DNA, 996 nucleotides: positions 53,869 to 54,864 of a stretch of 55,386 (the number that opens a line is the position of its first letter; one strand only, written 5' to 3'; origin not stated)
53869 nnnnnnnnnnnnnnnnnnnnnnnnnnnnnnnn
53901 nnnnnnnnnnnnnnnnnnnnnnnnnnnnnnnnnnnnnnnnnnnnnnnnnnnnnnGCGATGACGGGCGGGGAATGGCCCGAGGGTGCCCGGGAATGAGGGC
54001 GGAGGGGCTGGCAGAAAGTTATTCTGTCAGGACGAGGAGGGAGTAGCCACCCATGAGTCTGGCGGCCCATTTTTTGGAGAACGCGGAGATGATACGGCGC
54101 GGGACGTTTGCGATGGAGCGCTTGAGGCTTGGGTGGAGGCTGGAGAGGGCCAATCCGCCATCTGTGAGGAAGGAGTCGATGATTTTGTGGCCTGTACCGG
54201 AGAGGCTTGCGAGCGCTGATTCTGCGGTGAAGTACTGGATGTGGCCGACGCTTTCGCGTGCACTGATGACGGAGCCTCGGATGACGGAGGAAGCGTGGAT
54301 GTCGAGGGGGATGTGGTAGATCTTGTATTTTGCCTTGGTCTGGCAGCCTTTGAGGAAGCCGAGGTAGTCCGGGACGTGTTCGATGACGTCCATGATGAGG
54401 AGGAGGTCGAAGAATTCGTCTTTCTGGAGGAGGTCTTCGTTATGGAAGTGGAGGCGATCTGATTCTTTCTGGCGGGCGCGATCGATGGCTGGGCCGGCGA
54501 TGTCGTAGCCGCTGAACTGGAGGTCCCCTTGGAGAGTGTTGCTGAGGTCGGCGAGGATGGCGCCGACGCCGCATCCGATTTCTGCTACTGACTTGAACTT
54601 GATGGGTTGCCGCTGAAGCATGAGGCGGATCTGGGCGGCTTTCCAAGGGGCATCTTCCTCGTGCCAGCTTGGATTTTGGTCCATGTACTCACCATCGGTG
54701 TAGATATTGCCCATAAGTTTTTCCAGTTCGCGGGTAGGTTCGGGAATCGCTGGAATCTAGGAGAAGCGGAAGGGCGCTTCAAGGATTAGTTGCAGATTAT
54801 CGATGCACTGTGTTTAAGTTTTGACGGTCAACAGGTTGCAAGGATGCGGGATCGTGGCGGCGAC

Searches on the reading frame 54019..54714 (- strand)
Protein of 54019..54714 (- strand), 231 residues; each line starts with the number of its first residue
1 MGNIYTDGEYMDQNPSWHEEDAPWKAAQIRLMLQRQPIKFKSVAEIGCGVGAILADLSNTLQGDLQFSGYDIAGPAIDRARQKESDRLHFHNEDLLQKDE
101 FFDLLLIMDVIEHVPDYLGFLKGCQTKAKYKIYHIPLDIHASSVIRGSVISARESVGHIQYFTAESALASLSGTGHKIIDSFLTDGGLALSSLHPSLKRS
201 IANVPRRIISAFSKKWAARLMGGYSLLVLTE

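Call 9: search_protein_families(library=pfam, proteins=[window:54019-54714:-])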
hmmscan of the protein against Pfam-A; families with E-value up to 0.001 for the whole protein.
window:54019-54714:- (231 aa): 5 families
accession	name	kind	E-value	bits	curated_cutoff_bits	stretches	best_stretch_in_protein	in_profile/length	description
PF08242.18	Methyltransf_12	-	1.2e-10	42.4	30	1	45-125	2-89/98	Methyltransferase domain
PF13489.12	Methyltransf_23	-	4.3e-10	40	27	1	37-166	20-149/164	Methyltransferase domain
PF08241.18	Methyltransf_11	-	3.7e-09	37.6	21.2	1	45-125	2-84/95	Methyltransferase domain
PF13649.12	Methyltransf_25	-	5.4e-08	33.9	27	1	43-121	1-86/97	Methyltransferase domain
PF13847.12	Methyltransf_31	-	4.4e-07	30.1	27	1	42-129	6-102/145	Methyltransferase domain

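Call 27: search_protein_families(library=pfam, proteins=[window:54019-54714:-], max_evalue=0.1)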
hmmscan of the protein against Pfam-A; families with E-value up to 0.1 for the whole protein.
window:54019-54714:- (231 aa): 9 families
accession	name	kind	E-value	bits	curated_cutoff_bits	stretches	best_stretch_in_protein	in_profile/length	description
PF08242.18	Methyltransf_12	-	1.2e-10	42.4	30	1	45-125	2-89/98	Methyltransferase domain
PF13489.12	Methyltransf_23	-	4.3e-10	40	27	1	37-166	20-149/164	Methyltransferase domain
PF08241.18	Methyltransf_11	-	3.7e-09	37.6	21.2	1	45-125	2-84/95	Methyltransferase domain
PF13649.12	Methyltransf_25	-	5.4e-08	33.9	27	1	43-121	1-86/97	Methyltransferase domain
PF13847.12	Methyltransf_31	-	4.4e-07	30.1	27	1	42-129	6-102/145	Methyltransferase domain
PF05401.17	NodS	-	0.0061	16.8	24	1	31-115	35-120/201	Nodulation protein S (NodS)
PF02390.23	Methyltransf_4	-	0.0094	15.9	24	1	42-100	4-60/173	Putative methyltransferase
PF05175.20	MTS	-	0.03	14.4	23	1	31-98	22-93/170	Methyltransferase small domain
PF01209.24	Ubie_methyltran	-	0.067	13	20.1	1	22-122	33-137/233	ubiE/COQ5 methyltransferase family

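Call 90: find_encoding_contigs(protein=window:54019-54714:-, flank=10000, max_places=3)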
Protein window:54019-54714:- (231 aa): 8 contigs read that carry it; 3 places shown.
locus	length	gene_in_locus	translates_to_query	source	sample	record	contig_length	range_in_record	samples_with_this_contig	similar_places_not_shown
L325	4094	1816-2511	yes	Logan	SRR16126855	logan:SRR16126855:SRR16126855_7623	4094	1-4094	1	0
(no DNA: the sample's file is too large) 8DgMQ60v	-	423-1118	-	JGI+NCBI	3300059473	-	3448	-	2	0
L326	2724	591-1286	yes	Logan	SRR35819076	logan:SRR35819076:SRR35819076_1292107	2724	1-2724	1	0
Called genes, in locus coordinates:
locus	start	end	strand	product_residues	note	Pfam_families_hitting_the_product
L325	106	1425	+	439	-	PF01261:AP_endonuc_2, PF27526:XylA2_C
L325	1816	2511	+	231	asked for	PF13489:Methyltransf_23, PF08241:Methyltransf_11, PF08242:Methyltransf_12, PF13649:Methyltransf_25, PF13847:Methyltransf_31 (weak)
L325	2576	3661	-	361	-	PF01757:Acyl_transf_3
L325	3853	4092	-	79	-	?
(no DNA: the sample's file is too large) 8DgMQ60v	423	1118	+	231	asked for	PF13489:Methyltransf_23, PF08241:Methyltransf_11, PF08242:Methyltransf_12, PF13649:Methyltransf_25, PF13847:Methyltransf_31 (weak)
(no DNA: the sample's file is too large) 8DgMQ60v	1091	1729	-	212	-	-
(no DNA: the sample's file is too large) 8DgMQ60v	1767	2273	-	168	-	PF07786:HGSNAT_cat (faint), PF01757:Acyl_transf_3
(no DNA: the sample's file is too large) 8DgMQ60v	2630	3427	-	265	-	-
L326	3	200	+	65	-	?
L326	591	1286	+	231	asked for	PF13489:Methyltransf_23, PF08241:Methyltransf_11, PF08242:Methyltransf_12, PF13649:Methyltransf_25, PF13847:Methyltransf_31 (weak)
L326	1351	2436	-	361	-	PF01757:Acyl_transf_3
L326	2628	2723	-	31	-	?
